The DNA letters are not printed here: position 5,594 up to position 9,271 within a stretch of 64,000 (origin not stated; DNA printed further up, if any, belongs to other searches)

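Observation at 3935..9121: Operon of an 1125-aa SF2 helicase with large uncharacterised N- and C-terminal regions and a PolX(PHP) polymerase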

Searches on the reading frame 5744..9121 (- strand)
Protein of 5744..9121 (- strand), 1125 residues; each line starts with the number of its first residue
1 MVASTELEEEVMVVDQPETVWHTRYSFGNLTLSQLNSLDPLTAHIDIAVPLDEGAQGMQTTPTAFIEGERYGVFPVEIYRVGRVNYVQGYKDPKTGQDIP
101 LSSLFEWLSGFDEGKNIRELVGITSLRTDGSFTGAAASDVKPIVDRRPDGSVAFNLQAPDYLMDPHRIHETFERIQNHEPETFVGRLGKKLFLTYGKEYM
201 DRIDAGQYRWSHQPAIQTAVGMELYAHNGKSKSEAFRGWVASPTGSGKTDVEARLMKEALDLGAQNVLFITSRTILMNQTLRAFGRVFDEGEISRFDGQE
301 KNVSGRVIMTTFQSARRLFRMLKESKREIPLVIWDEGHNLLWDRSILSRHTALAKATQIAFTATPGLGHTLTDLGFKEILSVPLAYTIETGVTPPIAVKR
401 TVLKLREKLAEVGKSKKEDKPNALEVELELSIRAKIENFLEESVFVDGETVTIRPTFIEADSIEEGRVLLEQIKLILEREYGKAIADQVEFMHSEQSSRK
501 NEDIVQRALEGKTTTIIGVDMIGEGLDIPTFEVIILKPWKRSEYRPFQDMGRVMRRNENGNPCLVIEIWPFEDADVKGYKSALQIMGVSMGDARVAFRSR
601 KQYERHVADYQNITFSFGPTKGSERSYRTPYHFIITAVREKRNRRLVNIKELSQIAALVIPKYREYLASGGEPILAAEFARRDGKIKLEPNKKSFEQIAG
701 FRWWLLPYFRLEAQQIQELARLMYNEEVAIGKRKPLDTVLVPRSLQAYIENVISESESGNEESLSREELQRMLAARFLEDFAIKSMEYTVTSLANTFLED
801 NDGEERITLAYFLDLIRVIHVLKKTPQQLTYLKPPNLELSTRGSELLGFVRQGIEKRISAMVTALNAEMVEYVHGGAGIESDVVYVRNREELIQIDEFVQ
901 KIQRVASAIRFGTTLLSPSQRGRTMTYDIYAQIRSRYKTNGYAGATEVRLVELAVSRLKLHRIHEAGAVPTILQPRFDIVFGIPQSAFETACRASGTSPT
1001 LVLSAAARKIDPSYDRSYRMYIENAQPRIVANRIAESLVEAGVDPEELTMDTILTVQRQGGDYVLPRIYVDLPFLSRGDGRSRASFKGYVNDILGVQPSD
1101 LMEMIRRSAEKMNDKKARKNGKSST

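Call 6: search_protein_families(library=pfam, proteins=[window:5744-9121:-], max_evalue=0.01)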
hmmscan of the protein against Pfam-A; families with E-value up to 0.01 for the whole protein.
window:5744-9121:- (1125 aa): 4 families
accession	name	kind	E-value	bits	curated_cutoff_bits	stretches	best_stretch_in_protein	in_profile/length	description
PF04851.21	ResIII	-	5e-18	66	22.5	1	233-365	21-162/164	Type III restriction enzyme, res subunit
PF00270.35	DEAD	-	1.6e-08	34.9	26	1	240-365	19-160/167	DEAD/DEAH box helicase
PF18766.7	SWI2_SNF2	-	1.6e-07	31.6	26.7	1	237-392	20-180/221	SWI2/SNF2 ATPase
PF00271.37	Helicase_C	-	2.1e-06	28.4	23.5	1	480-556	38-109/110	Helicase conserved C-terminal domain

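Call 7: search_protein_families(library=ncbifam, proteins=[window:5744-9121:-], max_evalue=0.01)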
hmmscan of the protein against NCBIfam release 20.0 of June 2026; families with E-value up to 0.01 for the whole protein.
window:5744-9121:- (1125 aa): 6 families
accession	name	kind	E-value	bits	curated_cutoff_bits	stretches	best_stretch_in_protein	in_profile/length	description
TIGR00348.1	hsdR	subfamily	3.5e-07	29.1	284.55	1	216-438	251-490/674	HsdR family type I site-specific deoxyribonuclease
NF003673.1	PRK05298.1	equivalog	6e-06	24.9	743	1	480-561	461-546/653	excinuclease ABC subunit UvrB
NF053632.1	heli_RadD_YejH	equivalog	8.3e-06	24.4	720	1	240-341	27-121/573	DNA repair helicase RadD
NF010337.0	PRK13766.1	equivalog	1.9e-05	23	610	0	477-560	393-471/781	Hef nuclease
TIGR00631.1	uvrb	equivalog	0.00033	19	750.1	1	481-561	462-546/658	excinuclease ABC subunit UvrB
TIGR00595.1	priA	equivalog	0.0064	15.1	230.35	0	244-290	6-51/509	replication restart helicase PriA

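Call 8: search_protein_families(library=padloc, proteins=[window:5744-9121:-], max_evalue=0.01)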
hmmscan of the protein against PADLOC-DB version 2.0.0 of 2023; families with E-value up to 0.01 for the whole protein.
window:5744-9121:- (1125 aa): 10 families
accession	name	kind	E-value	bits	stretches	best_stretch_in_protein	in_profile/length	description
PDLC03658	mREase_IV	-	1.1e-06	24.6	1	501-567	490-556/953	Type IV methyl-directed restriction enzyme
PDLC03659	mREase_IV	-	6.8e-06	22.2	1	486-564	483-560/945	Type IV methyl-directed restriction enzyme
PDLC02707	PbeA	-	9.9e-05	19.1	1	487-559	549-620/672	PbeA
PDLC02703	PbeA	-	0.00016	18.4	1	468-559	508-602/626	PbeA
PDLC02706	PbeA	-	0.0016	15.1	0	481-559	581-662/722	PbeA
PDLC03045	REase_I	-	0.003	13.6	1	226-366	277-424/995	Type I restriction enzyme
PDLC03051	REase_MTase_I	-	0.0039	12.3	1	517-560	561-604/1591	Type I restriction enzyme-methyltransferase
PDLC00192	HamB1|HamB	-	0.0045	12.6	1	292-340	353-400/1104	DEAD-box helicase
PDLC02705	PbeA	-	0.0053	13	1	489-560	553-624/691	PbeA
PDLC01252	Cas3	-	0.0062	14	0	240-292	4-57/324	CAS-I; effector_G3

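Call 9: search_protein_families(library=phrogs, proteins=[window:5744-9121:-], max_evalue=0.01)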
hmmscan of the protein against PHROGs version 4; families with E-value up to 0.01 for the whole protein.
window:5744-9121:- (1125 aa): 5 families
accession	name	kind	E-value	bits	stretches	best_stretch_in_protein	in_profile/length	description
phrog_16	-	DNA, RNA and nucleotide metabolism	6.2e-31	108.4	1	214-567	263-597/986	DNA helicase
phrog_9690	-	DNA, RNA and nucleotide metabolism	1.4e-09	38.5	1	456-566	162-266/306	DNA helicase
phrog_6819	-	DNA, RNA and nucleotide metabolism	2.7e-05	23.8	1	240-340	41-146/645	Holliday junction branch migration helicase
phrog_3830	-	unknown function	0.00051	19.3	1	237-402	292-477/1032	-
phrog_16259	-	DNA, RNA and nucleotide metabolism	0.0033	17.7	1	237-339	134-235/330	DNA helicase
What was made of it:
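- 7412..8521 (-): SF2 DExH motor core, aa 201-570: Q-like WSHQPA, motifs I-VI, and a helical insert at aa 400-446 between the RecA lobes. ResIII 66 bits, Helicase_C, phrog_16 E 6e-31 (calls 6, 9).
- Closest known: PHROG 16 phage 'DNA helicase' family. Same: Best profile score for the core: E 6e-31, aa 214-567 (call 9).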

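Call 10: search_solved_structures(query=window:5744-9121:-, max_evalue=0.1)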
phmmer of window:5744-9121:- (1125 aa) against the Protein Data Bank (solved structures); distinct sequences matched with E-value up to 0.1: 16.
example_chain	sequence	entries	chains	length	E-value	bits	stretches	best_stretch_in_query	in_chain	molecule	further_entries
7clg_A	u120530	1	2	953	2.4e-07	32.4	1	497-567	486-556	Putative helicase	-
6p4f_A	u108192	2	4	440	8.5e-06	27.2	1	230-368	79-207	DNA-dependent ATPase XPBII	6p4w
5tnu_A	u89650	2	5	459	9.8e-06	27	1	230-368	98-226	DNA-dependent ATPase XPBII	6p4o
6p66_A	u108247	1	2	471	0.00029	22.1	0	237-347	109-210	DNA repair protein RAD25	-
2fwr_A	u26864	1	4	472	0.0003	22.1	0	237-347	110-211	DNA repair protein RAD25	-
6o8e_A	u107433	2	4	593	0.0006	21.1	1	480-564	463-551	UvrABC system protein B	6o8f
6o8g_A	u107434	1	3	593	0.0006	21.1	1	480-564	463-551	UvrABC system protein B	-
2fdc_A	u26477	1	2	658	0.0007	20.9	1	480-564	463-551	UvrABC system protein B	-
2d7d_A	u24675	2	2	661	0.0007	20.9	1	479-560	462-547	UvrABC system protein B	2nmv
1d9x_A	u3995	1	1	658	0.00071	20.9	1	480-564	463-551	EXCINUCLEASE UVRABC COMPONENT UVRB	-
1t5l_A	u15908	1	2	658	0.00071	20.8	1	480-564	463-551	UvrABC system protein B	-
3v4r_A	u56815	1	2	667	0.00071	20.8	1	479-560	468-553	UvrABC system protein B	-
1d9z_A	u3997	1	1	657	0.00072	20.8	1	480-564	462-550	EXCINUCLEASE UVRABC COMPONENT UVRB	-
3uwx_B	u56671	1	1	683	0.00098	20.4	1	480-564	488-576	UvrABC system protein B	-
6o8h_A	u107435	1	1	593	0.00098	20.4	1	480-563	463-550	UvrABC system protein B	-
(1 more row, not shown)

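Call 11: find_homologous_proteins(query=window:5744-9121:-, max_evalue=0.001)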
Query window:5744-9121:- (1125 aa): 4 proteins with E <= 0.001 among 8000 candidates.
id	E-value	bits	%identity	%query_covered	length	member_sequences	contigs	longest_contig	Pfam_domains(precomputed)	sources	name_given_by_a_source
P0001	0.0e+0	2519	100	100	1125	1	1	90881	PF00270.36,PF18766.8,PF00271.38,PF04851.22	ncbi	-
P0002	0.0e+0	1916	75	99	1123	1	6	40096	PF00270.36,PF18766.8,PF00271.38,PF04851.22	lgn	-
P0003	0.0e+0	1402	57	97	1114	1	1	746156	PF00270.36,PF00271.38,PF04851.22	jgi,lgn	-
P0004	0.0e+0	1138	48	97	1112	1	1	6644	PF00270.36,PF18766.8,PF00271.38,PF09848.16,PF04851.22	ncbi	-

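Call 13: find_encoding_contigs(protein=P0001, flank=10000, max_places=3)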
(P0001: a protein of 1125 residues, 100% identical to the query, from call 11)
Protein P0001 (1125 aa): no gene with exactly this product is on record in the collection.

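Call 14: find_encoding_contigs(protein=P0002, flank=10000, max_places=3)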
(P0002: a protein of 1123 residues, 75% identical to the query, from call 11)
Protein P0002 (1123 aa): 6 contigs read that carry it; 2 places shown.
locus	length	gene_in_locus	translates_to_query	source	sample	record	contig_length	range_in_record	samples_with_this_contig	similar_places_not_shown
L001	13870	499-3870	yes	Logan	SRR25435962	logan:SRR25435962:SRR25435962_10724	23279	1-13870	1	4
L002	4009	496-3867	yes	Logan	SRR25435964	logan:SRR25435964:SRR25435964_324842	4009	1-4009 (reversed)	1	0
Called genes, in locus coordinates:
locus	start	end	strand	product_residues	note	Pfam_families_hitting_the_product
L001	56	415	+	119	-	PF08818:DUF1801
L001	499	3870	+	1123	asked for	PF04851:ResIII, PF00270:DEAD, PF18766:SWI2_SNF2, PF00271:Helicase_C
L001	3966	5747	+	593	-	PF14716:HHH_8, PF14791:DNA_pol_B_thumb, PF02811:PHP (weak)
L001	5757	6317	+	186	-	PF04011:LemA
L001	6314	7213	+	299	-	PF01435:Peptidase_M48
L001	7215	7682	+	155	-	PF13527:Acetyltransf_9 (weak), PF00583:Acetyltransf_1, PF13673:Acetyltransf_10, PF13508:Acetyltransf_7, PF08445:FR47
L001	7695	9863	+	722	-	PF13191:AAA_16 (weak), PF23569:NBD_SMAX1, PF00004:AAA, PF17871:AAA_lid_9, PF00004:AAA, PF07724:AAA_2, PF07728:AAA_5, PF10431:ClpB_D2-small, +5 more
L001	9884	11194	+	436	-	PF08245:Mur_ligase_M, PF08353:MurT_C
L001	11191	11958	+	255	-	PF07685:GATase_3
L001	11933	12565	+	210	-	PF02353:CMAS, PF01135:PCMT (weak), PF13489:Methyltransf_23, PF01209:Ubie_methyltran, PF13847:Methyltransf_31, PF08241:Methyltransf_11, PF08242:Methyltransf_12, PF13649:Methyltransf_25, +2 more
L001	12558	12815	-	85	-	-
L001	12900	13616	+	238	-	PF01590:GAF, PF13185:GAF_2, PF13492:GAF_3, PF03861:ANTAR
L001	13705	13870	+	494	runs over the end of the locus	PF03951:Gln-synt_N, PF00120:Gln-synt_C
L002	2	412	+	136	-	?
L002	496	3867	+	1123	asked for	PF04851:ResIII, PF00270:DEAD, PF18766:SWI2_SNF2, PF00271:Helicase_C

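Call 15: find_encoding_contigs(protein=P0003, flank=10000, max_places=3)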
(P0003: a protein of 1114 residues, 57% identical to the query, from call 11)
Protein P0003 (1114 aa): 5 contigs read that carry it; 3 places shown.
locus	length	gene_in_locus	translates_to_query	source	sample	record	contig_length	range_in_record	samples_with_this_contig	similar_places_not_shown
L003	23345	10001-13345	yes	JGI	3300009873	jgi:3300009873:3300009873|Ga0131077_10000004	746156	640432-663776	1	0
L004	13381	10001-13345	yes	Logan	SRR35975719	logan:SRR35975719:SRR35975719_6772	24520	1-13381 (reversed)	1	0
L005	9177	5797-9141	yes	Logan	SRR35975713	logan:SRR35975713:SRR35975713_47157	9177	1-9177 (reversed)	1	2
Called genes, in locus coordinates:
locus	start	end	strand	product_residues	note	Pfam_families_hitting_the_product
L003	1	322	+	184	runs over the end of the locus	-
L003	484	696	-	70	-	-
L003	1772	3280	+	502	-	PF14010:PEPcase_2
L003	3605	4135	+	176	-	PF23472:LysM2_CERK1_LYK3_4_5 (faint), PF01476:LysM, PF23457:LysM2_NFP (weak), PF01476:LysM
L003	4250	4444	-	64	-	-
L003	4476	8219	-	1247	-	-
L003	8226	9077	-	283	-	-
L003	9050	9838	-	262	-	-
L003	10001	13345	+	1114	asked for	PF00270:DEAD (weak), PF04851:ResIII, PF00271:Helicase_C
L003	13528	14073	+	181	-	PF08002:DUF1697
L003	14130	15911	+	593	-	PF14716:HHH_8, PF14520:HHH_5 (faint), PF14791:DNA_pol_B_thumb, PF02811:PHP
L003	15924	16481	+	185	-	PF04011:LemA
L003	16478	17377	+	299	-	PF01435:Peptidase_M48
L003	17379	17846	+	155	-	PF13420:Acetyltransf_4 (faint), PF13673:Acetyltransf_10, PF00583:Acetyltransf_1, PF13508:Acetyltransf_7, PF08445:FR47 (weak)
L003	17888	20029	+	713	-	PF00158:Sigma54_activat (faint), PF23569:NBD_SMAX1 (weak), PF00004:AAA, PF17871:AAA_lid_9, PF00004:AAA, PF07724:AAA_2, PF07728:AAA_5, PF10431:ClpB_D2-small, +6 more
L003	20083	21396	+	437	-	PF08245:Mur_ligase_M, PF08353:MurT_C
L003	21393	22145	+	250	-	PF07685:GATase_3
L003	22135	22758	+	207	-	PF03848:TehB (weak), PF13489:Methyltransf_23, PF02353:CMAS (weak), PF01209:Ubie_methyltran (weak), PF08241:Methyltransf_11, PF08242:Methyltransf_12, PF13649:Methyltransf_25, PF13847:Methyltransf_31, +1 more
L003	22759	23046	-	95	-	-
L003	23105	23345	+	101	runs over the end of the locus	PF02686:GatC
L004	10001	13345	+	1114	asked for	PF00270:DEAD (weak), PF04851:ResIII, PF00271:Helicase_C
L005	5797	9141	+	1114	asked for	PF00270:DEAD (weak), PF04851:ResIII, PF00271:Helicase_C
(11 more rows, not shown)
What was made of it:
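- On Conserved helicase-PolX operon: L003 has DUF1697 between the two genes (call 15).
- DUF1697 is inserted in L003 (call 15).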

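Call 16: find_encoding_contigs(protein=P0004, flank=10000, max_places=3)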
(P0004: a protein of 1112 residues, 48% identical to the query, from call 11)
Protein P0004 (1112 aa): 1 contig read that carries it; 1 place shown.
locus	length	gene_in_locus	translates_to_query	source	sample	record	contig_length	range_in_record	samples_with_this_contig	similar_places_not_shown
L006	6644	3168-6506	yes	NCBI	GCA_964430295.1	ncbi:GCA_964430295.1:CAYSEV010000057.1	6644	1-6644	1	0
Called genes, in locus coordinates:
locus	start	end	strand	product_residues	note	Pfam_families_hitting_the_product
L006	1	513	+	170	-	?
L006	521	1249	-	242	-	-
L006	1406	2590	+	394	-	PF00083:Sugar_tr, PF07690:MFS_1, PF13347:MFS_2, PF12832:MFS_1_like, PF06779:MFS_4 (weak), PF03209:PUCC (weak), PF00083:Sugar_tr (weak), PF07690:MFS_1, +1 more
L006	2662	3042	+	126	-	PF01042:Ribonuc_L-PSP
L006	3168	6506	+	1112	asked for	PF04851:ResIII, PF00270:DEAD, PF09848:SLFN-g3_helicase (weak), PF18766:SWI2_SNF2 (weak), PF00271:Helicase_C (weak)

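Call 17: find_related_loci(query=A1, collection=genome_contigs, flank=10000)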
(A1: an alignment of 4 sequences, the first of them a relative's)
Query A1 (1125 aa) in genome_contigs; peptide patterns used: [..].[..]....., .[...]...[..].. (x = any residue, [..] = any of these).
62 stretches matched a pattern; 1 encode a relative of the query (tblastn E <= 1e-3); 1 distinct loci.
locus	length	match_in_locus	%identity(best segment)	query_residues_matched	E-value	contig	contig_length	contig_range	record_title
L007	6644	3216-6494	48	19-1111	0e+0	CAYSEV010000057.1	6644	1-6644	MAG TPA_asm: uncultured Gammaproteobacteria bacterium isolate SRP342105_co1_249 genome assembly, contig: NODE_16339_leng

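Call 23: search_solved_structures(query=A1, max_evalue=1)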
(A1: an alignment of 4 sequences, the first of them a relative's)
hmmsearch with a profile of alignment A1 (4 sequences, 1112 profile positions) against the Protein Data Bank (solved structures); distinct sequences matched with E-value up to 1: 73 (the best 60 are shown).
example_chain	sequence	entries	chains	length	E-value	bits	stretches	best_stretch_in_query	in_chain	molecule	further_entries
2d7d_A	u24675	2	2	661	9.2e-09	36.7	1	474-558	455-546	UvrABC system protein B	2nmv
3v4r_A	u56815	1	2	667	9.5e-09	36.6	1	474-558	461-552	UvrABC system protein B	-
7clg_A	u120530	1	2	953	6.1e-08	34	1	495-567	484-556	Putative helicase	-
6p4f_A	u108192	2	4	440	5.8e-07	30.7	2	494-575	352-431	DNA-dependent ATPase XPBII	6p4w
5tnu_A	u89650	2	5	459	6.8e-07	30.5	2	495-575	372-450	DNA-dependent ATPase XPBII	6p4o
6p66_A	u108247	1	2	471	8.6e-07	30.2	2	237-341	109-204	DNA repair protein RAD25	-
2fwr_A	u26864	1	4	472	8.6e-07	30.1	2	237-341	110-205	DNA repair protein RAD25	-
6o8g_A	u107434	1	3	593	3.9e-06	28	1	469-560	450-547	UvrABC system protein B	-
6o8e_A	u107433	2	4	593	4e-06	28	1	469-560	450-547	UvrABC system protein B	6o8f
6o8h_A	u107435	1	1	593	5.1e-06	27.6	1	469-559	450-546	UvrABC system protein B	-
9gy7_E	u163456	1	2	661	6e-06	27.4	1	479-557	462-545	UvrABC system protein B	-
3pew_A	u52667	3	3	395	6.3e-06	27.3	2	471-535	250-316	ATP-dependent RNA helicase DBP5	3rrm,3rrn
5elx_A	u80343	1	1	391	6.7e-06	27.2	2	473-535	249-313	ATP-dependent RNA helicase DBP5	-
3pey_A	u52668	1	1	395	6.9e-06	27.1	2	473-535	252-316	ATP-dependent RNA helicase DBP5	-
1t5l_A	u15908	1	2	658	7.5e-06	27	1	469-560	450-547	UvrABC system protein B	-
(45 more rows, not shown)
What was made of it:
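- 7412..8521 (-): PDB sequence hits to XPB, UvrB and SauUSI (calls 10, 23).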

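Call 31: find_related_loci(query=A1, collection=viral_contigs, flank=10000)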
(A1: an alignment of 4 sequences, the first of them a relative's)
Query A1 (1125 aa) in viral_contigs; peptide patterns used: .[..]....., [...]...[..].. (x = any residue, [..] = any of these).
184 stretches matched a pattern, but none encodes a relative of the query by tblastn (E <= 1e-3).
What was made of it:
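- Closest known: PHROG 16 phage 'DNA helicase' family. Different: No relatives in viral contigs (call 31).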

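Call 32: find_related_loci(query=A1, collection=metagenome_contigs, flank=10000)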
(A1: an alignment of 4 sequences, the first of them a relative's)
Query A1 (1125 aa) in metagenome_contigs; peptide patterns used: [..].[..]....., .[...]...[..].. (x = any residue, [..] = any of these).
82 stretches matched a pattern; 1 encode a relative of the query (tblastn E <= 1e-3); 1 distinct loci.
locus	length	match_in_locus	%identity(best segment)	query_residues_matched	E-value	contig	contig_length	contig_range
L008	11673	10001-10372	30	242-365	2e-7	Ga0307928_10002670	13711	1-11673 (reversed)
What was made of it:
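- Tried and rejected: The metagenome scan found one 30%-identity core fragment (calls 17, 31, 32).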
